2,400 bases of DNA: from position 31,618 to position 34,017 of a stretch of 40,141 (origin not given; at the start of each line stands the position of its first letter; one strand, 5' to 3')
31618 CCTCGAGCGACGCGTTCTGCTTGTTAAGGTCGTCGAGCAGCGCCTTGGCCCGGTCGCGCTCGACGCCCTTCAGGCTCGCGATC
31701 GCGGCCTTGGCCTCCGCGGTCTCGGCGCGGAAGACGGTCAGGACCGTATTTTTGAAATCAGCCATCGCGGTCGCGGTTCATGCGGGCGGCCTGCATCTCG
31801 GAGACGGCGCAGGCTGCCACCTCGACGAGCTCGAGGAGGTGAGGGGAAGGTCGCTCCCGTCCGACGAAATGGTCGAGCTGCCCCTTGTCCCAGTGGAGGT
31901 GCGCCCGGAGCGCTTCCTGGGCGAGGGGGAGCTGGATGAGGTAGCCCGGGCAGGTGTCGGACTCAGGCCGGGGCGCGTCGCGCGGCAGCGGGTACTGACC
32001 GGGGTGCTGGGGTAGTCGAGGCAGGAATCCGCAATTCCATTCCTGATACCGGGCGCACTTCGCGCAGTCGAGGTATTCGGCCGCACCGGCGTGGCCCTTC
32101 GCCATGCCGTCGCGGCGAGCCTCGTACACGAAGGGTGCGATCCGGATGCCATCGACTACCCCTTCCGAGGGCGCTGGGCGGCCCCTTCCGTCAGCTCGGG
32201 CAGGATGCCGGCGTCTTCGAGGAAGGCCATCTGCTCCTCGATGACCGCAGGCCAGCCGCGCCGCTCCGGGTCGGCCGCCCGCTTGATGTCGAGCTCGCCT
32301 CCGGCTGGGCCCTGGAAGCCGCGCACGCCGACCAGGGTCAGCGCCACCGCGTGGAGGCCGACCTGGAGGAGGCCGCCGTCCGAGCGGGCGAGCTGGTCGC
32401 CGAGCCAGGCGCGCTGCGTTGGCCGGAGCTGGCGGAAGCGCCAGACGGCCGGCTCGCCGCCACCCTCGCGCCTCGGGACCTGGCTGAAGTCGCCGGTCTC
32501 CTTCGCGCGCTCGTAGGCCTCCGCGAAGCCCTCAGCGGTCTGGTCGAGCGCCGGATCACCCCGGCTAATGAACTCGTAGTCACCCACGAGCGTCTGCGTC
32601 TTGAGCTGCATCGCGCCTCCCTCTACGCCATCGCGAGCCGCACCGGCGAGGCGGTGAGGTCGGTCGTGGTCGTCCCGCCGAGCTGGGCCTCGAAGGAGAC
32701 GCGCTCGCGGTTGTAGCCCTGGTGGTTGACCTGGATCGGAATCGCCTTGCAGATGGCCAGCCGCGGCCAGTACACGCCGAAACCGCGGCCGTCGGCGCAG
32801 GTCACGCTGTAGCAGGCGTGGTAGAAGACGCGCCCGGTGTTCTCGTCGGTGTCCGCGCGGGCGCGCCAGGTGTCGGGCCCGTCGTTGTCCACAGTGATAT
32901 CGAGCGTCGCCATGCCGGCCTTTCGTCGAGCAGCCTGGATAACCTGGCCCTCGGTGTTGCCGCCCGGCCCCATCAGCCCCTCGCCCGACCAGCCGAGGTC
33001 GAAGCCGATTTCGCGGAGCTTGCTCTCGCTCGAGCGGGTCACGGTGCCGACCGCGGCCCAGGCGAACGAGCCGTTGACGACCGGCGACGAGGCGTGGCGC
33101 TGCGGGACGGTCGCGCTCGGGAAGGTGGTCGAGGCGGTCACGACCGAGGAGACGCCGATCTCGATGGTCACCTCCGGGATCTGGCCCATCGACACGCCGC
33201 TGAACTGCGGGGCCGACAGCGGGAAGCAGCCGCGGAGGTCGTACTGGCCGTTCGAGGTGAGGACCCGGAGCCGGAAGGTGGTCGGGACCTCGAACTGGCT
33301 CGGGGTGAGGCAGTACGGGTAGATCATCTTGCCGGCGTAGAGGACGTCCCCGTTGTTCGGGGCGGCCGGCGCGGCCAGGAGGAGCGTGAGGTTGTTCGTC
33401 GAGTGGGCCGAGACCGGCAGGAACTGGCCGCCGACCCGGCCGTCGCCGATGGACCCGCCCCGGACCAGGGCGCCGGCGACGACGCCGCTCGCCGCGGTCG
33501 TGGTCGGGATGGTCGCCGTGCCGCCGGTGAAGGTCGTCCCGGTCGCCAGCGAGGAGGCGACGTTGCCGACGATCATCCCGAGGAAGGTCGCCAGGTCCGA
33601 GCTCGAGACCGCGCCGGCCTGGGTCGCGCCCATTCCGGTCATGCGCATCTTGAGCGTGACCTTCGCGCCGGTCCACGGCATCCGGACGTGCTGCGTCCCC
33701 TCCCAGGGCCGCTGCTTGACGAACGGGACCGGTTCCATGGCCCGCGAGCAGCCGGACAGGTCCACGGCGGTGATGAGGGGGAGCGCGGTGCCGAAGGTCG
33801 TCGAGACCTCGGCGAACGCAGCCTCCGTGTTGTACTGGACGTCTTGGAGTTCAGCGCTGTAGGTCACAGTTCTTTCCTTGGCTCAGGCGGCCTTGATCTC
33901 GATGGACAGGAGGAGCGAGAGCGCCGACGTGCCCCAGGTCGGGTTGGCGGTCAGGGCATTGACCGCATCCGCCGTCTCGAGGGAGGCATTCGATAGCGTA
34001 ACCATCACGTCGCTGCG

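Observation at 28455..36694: One ~200-aa module carried by three different tail-region proteins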

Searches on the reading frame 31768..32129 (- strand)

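Call 32: search_protein_families(library=pfam, proteins=[window:31768-32129:-], max_evalue=0.1)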
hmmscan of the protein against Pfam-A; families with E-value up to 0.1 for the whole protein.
window:31768-32129:- (120 aa): 0 families

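Call 33: search_protein_families(library=phrogs, proteins=[window:31768-32129:-], max_evalue=0.1)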
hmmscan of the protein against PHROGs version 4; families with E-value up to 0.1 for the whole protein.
window:31768-32129:- (120 aa): 0 families

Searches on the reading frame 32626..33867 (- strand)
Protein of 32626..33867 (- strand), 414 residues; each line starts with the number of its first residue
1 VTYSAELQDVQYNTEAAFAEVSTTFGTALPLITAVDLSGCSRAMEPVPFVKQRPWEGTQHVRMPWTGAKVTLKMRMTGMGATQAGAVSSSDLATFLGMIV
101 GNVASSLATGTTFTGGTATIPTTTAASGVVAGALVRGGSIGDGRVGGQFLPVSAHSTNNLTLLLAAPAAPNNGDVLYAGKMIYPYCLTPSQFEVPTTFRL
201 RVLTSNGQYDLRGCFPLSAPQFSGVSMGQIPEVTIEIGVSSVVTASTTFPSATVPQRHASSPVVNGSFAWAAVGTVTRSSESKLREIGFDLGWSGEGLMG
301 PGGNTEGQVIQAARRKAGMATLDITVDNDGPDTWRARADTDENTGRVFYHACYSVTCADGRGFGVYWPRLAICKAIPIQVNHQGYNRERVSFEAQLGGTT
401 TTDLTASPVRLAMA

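Call 7: search_protein_families(library=pfam, proteins=[window:32626-33867:-], max_evalue=0.1)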
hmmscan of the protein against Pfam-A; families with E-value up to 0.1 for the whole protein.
window:32626-33867:- (414 aa): 0 families

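Call 8: search_protein_families(library=phrogs, proteins=[window:32626-33867:-], max_evalue=0.01)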
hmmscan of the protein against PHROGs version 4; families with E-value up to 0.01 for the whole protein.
window:32626-33867:- (414 aa): 0 families

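Call 34: search_solved_structures(query=window:32626-33867:-, max_evalue=1)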
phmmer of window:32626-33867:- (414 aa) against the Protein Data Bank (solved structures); distinct sequences matched with E-value up to 1: 1.
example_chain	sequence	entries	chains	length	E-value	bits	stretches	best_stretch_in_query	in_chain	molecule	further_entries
2xts_A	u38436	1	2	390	0.49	12.6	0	247-280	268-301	SULFITE DEHYDROGENASE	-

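Call 49: search_protein_families(library=ncbifam, proteins=[window:32626-33867:-], max_evalue=0.01)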
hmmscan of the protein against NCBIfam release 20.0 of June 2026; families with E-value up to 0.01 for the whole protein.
window:32626-33867:- (414 aa): 1 family
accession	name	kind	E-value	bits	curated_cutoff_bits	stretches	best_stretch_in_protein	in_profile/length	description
NF040594.1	CPBP_fam_MrtC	equivalog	0.008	15.9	195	0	239-322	4-83/221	myxosortase MrtC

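Call 51: find_related_loci(query=window:32626-33867:-, collection=viral_contigs, flank=10000)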
Query window:32626-33867:- (414 aa) in viral_contigs; peptide patterns used: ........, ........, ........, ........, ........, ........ (x = any residue, [..] = any of these).
No stretch of DNA in the collection matches any of the patterns.

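Call 53: find_related_loci(query=A3, collection=metagenome_contigs, flank=10000)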
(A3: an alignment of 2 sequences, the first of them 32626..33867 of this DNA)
Query A3 (414 aa) in metagenome_contigs; peptide patterns used: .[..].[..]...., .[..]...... (x = any residue, [..] = any of these).
122 stretches matched a pattern; 1 encode a relative of the query (tblastn E <= 1e-3); 1 distinct loci.
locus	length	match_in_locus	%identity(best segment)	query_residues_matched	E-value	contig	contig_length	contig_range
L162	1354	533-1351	42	1-278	7e-50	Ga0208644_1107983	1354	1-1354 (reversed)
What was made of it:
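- Tried and rejected: find_related_loci with the 414-aa protein found nothing in IMG/VR and one 1.3-kb contig in the metagenome set (calls 51, 53).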
